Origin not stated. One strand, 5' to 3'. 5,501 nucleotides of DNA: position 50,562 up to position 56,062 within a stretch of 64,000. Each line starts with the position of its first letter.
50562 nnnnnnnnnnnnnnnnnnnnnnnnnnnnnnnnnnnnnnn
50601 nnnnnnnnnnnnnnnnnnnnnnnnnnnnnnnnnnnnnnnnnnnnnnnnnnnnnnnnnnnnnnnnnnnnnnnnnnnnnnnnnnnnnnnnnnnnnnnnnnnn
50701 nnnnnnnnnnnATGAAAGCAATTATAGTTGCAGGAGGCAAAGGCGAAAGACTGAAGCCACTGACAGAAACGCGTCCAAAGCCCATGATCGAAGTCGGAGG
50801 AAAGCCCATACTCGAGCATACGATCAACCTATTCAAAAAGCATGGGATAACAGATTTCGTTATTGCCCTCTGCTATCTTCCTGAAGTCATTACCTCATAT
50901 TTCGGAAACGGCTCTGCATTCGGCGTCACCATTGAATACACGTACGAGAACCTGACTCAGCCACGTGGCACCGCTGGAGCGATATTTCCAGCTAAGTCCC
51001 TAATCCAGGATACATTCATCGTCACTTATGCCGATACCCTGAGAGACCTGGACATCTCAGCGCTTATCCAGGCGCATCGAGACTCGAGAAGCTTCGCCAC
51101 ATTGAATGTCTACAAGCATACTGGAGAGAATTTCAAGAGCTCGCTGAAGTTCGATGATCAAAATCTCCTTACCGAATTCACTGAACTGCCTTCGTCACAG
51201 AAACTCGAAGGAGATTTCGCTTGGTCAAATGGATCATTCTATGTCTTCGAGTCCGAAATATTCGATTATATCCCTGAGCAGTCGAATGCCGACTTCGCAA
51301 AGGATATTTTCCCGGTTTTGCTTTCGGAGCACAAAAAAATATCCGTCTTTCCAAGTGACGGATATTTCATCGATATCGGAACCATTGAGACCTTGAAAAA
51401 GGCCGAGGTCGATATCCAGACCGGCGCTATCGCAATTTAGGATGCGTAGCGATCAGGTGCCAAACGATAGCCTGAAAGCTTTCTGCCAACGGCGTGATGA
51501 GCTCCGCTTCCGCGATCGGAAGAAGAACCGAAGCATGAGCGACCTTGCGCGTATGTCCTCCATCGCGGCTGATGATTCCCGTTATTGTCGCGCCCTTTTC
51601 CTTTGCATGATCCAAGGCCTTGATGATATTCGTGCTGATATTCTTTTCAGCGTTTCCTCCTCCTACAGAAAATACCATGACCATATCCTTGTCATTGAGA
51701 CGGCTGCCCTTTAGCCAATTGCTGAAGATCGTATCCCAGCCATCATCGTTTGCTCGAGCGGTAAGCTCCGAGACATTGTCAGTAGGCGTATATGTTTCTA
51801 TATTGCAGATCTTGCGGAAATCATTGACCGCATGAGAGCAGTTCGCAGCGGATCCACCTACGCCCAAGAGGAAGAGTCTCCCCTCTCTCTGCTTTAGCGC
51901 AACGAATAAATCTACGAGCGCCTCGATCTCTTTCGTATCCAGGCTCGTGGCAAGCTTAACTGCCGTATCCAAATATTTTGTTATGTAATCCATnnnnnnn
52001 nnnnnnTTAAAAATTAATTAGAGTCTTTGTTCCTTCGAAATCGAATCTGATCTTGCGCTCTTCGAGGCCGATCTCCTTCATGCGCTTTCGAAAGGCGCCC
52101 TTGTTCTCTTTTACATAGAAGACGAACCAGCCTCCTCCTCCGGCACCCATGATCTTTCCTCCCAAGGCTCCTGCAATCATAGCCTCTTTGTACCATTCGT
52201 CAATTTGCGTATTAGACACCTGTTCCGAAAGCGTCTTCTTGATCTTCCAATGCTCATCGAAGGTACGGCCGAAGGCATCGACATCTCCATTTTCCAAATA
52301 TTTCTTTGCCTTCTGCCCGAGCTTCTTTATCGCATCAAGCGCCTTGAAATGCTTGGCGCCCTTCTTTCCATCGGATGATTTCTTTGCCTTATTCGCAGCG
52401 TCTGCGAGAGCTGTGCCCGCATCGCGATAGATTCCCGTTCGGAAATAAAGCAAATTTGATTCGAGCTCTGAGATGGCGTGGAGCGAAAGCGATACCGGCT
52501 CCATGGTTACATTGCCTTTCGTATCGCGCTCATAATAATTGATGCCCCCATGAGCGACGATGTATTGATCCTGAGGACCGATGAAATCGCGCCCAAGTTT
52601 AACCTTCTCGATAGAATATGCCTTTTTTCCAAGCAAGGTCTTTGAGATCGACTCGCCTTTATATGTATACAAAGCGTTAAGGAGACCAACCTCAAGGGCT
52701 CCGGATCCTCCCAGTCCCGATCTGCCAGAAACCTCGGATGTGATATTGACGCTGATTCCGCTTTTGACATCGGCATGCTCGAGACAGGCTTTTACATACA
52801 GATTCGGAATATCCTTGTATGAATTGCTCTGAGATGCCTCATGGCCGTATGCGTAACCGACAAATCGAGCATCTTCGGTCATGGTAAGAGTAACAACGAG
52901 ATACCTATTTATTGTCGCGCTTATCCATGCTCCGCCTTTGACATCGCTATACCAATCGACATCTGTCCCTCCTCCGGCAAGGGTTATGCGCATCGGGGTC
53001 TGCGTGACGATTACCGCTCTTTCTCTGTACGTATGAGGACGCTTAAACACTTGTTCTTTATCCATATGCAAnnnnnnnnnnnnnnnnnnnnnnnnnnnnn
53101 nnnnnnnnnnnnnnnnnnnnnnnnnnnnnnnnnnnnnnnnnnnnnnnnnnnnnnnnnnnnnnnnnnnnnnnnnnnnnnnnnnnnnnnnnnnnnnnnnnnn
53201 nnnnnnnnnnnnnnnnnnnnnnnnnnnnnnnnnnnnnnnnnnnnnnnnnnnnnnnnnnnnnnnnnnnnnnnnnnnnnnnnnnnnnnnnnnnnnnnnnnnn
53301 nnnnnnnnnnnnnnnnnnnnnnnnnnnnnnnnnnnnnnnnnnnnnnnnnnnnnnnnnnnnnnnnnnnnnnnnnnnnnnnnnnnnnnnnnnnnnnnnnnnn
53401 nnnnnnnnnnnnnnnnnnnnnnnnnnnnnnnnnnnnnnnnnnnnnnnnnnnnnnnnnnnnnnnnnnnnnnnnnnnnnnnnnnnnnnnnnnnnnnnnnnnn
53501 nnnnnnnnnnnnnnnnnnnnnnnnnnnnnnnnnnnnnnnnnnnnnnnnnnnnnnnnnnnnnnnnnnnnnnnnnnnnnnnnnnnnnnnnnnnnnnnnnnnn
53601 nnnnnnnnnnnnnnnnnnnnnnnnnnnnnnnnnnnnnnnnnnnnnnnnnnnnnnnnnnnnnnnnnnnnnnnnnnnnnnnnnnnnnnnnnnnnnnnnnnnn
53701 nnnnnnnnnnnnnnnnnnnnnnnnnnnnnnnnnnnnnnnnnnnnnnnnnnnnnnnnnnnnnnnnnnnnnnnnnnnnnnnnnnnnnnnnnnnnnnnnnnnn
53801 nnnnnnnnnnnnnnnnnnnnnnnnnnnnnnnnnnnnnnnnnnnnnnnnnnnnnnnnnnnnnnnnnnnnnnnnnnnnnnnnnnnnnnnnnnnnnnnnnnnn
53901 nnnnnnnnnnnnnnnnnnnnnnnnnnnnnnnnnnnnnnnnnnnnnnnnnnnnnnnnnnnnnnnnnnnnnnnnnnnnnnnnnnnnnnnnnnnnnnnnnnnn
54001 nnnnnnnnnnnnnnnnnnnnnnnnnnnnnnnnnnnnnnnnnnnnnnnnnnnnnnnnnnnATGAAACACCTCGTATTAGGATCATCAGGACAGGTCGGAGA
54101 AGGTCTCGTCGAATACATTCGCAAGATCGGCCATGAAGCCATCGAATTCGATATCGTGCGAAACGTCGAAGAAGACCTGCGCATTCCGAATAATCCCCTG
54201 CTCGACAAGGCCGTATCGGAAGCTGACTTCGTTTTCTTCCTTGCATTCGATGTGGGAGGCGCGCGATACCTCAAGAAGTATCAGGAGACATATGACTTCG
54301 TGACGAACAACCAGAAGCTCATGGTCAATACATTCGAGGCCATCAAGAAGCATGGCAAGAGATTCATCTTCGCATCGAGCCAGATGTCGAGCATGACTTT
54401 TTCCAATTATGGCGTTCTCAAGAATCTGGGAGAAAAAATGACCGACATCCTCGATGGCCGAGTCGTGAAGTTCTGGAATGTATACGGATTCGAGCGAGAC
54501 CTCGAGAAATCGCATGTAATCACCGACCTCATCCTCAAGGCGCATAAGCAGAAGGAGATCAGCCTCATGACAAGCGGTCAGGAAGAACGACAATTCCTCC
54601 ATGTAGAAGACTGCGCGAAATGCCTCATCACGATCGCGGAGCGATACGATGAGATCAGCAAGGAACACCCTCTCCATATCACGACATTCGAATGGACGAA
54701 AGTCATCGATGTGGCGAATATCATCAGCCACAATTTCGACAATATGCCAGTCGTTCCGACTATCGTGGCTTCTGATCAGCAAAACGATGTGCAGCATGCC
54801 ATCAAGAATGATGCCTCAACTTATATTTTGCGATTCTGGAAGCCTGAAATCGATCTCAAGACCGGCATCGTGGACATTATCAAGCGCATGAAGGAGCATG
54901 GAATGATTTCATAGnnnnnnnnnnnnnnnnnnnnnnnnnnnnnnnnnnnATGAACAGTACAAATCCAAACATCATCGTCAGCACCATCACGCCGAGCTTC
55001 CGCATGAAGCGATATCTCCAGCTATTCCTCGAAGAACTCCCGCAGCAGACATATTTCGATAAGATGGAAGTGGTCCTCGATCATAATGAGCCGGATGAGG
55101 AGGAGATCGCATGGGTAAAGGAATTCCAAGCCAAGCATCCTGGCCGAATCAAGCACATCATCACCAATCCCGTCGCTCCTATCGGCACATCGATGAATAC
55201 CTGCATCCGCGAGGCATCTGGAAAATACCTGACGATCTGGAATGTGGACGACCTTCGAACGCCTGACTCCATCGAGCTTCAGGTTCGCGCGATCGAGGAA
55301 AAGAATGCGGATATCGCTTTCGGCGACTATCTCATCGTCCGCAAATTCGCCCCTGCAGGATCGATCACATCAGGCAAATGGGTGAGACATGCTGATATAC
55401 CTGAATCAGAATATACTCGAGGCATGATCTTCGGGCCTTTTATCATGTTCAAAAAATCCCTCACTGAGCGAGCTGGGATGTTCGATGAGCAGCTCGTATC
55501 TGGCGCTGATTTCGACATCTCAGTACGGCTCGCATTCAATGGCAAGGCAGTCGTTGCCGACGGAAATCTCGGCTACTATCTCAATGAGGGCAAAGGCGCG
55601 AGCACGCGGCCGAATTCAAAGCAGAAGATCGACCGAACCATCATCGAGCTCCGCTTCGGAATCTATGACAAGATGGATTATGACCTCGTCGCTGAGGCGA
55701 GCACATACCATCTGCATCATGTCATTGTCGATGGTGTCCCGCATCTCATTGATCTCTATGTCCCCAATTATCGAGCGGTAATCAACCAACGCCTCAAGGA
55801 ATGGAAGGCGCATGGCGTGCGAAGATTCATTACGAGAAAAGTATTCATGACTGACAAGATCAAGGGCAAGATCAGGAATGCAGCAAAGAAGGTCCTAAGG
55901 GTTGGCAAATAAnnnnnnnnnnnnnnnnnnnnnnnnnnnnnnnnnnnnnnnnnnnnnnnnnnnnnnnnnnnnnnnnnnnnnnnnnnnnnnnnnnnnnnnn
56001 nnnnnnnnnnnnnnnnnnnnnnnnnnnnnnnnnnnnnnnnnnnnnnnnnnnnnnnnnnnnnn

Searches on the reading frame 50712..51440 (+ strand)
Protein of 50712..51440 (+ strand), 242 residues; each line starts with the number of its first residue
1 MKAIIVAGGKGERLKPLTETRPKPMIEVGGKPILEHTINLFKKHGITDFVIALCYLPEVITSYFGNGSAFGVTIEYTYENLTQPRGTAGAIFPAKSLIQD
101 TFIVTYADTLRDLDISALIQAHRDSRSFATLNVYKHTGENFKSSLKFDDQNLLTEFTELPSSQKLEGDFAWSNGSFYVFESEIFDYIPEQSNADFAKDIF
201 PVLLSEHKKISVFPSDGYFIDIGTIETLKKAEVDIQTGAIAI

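Call 40: search_protein_families(library=pfam, proteins=[window:50712-51440:+], max_evalue=0.0001)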
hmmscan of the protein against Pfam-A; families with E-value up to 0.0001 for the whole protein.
window:50712-51440:+ (242 aa): 3 families
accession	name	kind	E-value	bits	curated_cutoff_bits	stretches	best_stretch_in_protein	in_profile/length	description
PF00483.29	NTP_transferase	-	1.6e-37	129.8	21.2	1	2-236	1-243/245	Nucleotidyl transferase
PF12804.13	NTP_transf_3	-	3e-09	37.7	27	1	3-129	1-118/160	MobA-like NTP transferase domain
PF01128.25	IspD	-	2.2e-05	24.8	27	1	2-51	2-48/221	2-C-methyl-D-erythritol 4-phosphate cytidylyltransferase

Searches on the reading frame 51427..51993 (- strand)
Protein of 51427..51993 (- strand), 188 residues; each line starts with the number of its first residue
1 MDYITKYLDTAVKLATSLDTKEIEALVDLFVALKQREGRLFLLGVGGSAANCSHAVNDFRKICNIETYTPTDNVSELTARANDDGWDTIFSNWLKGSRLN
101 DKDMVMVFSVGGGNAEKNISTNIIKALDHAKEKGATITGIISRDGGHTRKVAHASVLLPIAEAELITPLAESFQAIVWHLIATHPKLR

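Call 40: search_protein_families(library=pfam, proteins=[window:51427-51993:-], max_evalue=0.0001)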
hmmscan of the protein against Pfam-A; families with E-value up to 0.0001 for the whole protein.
window:51427-51993:- (188 aa): 1 family
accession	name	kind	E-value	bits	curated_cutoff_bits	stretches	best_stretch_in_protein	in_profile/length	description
PF13580.11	SIS_2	-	5.7e-10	39.8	27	1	8-142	3-138/138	SIS domain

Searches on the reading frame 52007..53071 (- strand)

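Call 40: search_protein_families(library=pfam, proteins=[window:52007-53071:-], max_evalue=0.0001)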
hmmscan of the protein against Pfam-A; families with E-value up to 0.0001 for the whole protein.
window:52007-53071:- (354 aa): 2 families
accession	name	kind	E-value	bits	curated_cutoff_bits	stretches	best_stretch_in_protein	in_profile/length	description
PF00288.32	GHMP_kinases_N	-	2.4e-10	40.9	22.3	1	93-176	3-87/87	GHMP kinases N terminal domain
PF08544.19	GHMP_kinases_C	-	3.2e-05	24.7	21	1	256-320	2-66/85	GHMP kinases C terminal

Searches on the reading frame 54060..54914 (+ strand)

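Call 40: search_protein_families(library=pfam, proteins=[window:54060-54914:+], max_evalue=0.0001)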
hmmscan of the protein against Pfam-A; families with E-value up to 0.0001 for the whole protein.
window:54060-54914:+ (284 aa): 1 family
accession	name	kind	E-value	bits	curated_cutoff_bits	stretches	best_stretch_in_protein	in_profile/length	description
PF01370.27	Epimerase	-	7.7e-24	84.9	20.9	1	4-203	2-235/240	NAD dependent epimerase/dehydratase family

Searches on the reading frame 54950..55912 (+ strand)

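Call 40: search_protein_families(library=pfam, proteins=[window:54950-55912:+], max_evalue=0.0001)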
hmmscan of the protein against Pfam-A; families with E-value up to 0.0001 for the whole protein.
window:54950-55912:+ (320 aa): 2 families
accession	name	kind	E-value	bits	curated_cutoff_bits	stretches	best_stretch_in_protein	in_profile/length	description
PF00535.33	Glycos_transf_2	-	1e-10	42.2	23.3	1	11-128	1-116/168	Glycosyl transferase family 2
PF13641.12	Glyco_tranf_2_3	-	2e-06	28.4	27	1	10-199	3-199/230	Glycosyltransferase like family 2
